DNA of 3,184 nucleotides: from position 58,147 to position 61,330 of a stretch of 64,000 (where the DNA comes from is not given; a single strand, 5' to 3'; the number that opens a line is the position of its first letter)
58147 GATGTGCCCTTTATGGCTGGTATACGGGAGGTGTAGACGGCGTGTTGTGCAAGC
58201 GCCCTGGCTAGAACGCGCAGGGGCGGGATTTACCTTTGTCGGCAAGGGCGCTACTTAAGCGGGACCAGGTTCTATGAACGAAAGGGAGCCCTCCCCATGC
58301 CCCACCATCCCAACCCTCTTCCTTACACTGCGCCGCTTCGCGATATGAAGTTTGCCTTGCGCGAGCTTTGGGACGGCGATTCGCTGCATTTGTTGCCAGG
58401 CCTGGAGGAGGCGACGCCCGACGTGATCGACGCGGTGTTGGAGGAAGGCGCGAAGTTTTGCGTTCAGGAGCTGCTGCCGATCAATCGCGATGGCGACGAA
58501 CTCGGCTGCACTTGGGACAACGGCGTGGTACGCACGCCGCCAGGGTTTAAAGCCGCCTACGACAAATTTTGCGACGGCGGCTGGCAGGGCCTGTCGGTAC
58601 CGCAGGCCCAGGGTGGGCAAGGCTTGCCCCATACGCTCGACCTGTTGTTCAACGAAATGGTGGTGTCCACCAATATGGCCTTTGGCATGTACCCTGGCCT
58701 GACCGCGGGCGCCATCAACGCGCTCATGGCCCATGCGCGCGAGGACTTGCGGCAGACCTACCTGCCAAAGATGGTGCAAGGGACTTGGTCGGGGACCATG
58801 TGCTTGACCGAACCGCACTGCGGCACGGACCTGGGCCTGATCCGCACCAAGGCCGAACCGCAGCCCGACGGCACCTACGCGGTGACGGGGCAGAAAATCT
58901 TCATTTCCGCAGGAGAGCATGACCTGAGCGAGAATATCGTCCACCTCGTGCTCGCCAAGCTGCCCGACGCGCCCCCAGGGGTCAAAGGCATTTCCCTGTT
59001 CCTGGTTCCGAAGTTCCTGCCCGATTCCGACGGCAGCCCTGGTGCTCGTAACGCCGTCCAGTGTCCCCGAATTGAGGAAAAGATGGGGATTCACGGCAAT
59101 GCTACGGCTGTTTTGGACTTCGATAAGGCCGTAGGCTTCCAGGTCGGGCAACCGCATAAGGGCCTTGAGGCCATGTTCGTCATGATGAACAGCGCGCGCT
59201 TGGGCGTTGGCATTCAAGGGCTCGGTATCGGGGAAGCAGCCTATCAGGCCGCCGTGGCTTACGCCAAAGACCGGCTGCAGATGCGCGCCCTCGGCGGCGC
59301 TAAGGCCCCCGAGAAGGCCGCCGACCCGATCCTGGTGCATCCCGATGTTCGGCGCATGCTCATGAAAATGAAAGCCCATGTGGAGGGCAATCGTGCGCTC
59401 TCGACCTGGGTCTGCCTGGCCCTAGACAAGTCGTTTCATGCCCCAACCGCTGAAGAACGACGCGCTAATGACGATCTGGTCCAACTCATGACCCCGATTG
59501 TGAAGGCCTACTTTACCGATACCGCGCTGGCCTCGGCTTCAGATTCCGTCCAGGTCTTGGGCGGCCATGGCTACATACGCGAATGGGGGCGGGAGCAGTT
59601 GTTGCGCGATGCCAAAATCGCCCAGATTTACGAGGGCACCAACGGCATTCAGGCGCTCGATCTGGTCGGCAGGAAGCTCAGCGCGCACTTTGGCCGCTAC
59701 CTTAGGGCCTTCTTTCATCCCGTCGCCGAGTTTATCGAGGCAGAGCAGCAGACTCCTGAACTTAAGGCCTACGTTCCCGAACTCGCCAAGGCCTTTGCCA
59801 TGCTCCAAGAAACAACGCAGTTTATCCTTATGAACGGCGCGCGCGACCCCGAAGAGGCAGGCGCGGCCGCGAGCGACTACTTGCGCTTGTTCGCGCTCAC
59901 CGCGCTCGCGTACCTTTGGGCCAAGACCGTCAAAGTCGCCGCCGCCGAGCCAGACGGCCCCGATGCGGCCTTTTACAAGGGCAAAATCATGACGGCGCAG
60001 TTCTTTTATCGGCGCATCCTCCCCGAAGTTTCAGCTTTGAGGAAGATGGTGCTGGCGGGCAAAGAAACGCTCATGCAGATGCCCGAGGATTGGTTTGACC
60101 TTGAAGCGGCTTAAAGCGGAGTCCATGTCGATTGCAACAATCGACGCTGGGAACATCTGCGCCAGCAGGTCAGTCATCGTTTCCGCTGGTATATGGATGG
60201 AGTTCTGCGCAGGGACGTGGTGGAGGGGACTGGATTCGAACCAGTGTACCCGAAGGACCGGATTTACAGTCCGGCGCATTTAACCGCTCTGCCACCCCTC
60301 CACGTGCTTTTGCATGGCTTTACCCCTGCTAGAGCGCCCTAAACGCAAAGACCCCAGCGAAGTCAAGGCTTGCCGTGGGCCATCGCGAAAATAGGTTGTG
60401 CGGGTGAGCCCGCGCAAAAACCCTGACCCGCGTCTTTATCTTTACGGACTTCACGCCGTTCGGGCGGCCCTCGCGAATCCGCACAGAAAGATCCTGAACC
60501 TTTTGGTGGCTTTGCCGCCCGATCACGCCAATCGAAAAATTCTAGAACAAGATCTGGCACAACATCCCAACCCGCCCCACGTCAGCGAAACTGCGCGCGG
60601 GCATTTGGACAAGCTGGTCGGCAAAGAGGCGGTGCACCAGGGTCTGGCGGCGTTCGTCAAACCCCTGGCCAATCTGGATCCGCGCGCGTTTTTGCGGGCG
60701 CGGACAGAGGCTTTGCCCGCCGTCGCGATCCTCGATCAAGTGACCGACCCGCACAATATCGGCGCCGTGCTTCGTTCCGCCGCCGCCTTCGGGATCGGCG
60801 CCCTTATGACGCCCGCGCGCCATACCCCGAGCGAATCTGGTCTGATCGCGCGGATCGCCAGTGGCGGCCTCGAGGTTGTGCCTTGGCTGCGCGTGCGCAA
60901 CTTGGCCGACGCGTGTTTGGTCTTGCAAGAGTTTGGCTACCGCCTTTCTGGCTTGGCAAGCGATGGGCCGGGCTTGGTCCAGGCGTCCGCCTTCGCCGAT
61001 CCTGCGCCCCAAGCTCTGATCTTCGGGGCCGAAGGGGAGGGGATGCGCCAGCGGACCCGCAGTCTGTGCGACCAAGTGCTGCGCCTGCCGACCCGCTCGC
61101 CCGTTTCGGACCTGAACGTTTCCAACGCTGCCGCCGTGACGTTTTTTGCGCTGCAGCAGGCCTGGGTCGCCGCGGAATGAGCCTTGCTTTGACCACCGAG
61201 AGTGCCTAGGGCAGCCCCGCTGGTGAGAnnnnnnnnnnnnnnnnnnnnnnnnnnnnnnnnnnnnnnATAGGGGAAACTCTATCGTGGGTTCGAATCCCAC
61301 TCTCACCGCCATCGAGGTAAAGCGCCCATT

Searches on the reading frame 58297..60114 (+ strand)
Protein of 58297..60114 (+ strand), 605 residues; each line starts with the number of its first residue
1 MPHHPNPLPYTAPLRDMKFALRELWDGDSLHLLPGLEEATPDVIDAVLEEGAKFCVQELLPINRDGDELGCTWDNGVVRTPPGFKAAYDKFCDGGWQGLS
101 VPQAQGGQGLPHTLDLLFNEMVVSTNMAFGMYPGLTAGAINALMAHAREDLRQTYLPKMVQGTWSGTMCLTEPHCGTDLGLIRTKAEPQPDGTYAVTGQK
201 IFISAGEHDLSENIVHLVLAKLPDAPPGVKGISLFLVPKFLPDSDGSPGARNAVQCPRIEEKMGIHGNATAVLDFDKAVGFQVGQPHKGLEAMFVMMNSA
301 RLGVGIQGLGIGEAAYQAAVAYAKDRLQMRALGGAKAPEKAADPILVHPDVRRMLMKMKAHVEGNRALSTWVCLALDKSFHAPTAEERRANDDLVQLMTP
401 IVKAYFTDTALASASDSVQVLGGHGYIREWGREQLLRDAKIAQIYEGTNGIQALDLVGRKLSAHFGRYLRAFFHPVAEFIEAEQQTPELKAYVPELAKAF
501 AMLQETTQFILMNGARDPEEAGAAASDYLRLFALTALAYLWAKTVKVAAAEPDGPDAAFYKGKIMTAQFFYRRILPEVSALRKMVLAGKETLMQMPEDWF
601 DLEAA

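Call 52: search_protein_families(library=pfam, proteins=[window:58297-60114:+], max_evalue=0.001)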
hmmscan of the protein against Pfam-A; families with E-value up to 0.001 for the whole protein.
window:58297-60114:+ (605 aa): 6 families
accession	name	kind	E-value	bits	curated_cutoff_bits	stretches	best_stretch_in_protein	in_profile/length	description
PF12806.12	Acyl-CoA_dh_C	-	3.6e-33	114.8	30.3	1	472-596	1-124/124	Acetyl-CoA dehydrogenase C-terminal like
PF00441.29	Acyl-CoA_dh_1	-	1e-21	78.1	22.4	1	288-456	2-145/150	Acyl-CoA dehydrogenase, C-terminal domain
PF02770.24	Acyl-CoA_dh_M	-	3.2e-11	43.7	33.3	1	168-277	2-96/97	Acyl-CoA dehydrogenase, middle domain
PF02771.21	Acyl-CoA_dh_N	-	1e-09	39.2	22.9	1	81-162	33-112/113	Acyl-CoA dehydrogenase, N-terminal domain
PF22924.1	ACOX_C_alpha1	-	1.1e-07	32.2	27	1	300-451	7-159/169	Acyl-CoA oxidase, C-alpha1 domain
PF08028.16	Acyl-CoA_dh_2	-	8.2e-06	26.6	22.7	1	303-449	2-133/134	Acyl-CoA dehydrogenase, C-terminal domain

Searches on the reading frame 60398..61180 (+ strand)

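Call 52: search_protein_families(library=pfam, proteins=[window:60398-61180:+], max_evalue=0.001)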
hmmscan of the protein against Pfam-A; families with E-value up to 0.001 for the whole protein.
window:60398-61180:+ (260 aa): 2 families
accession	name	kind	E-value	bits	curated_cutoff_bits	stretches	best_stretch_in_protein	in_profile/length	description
PF00588.24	SpoU_methylase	-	5.4e-29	101.5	29.7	1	109-249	3-141/142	SpoU rRNA Methylase family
PF08032.17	SpoU_sub_bind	-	1e-08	35.8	22.8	1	14-90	1-73/76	RNA 2'-O ribose methyltransferase substrate binding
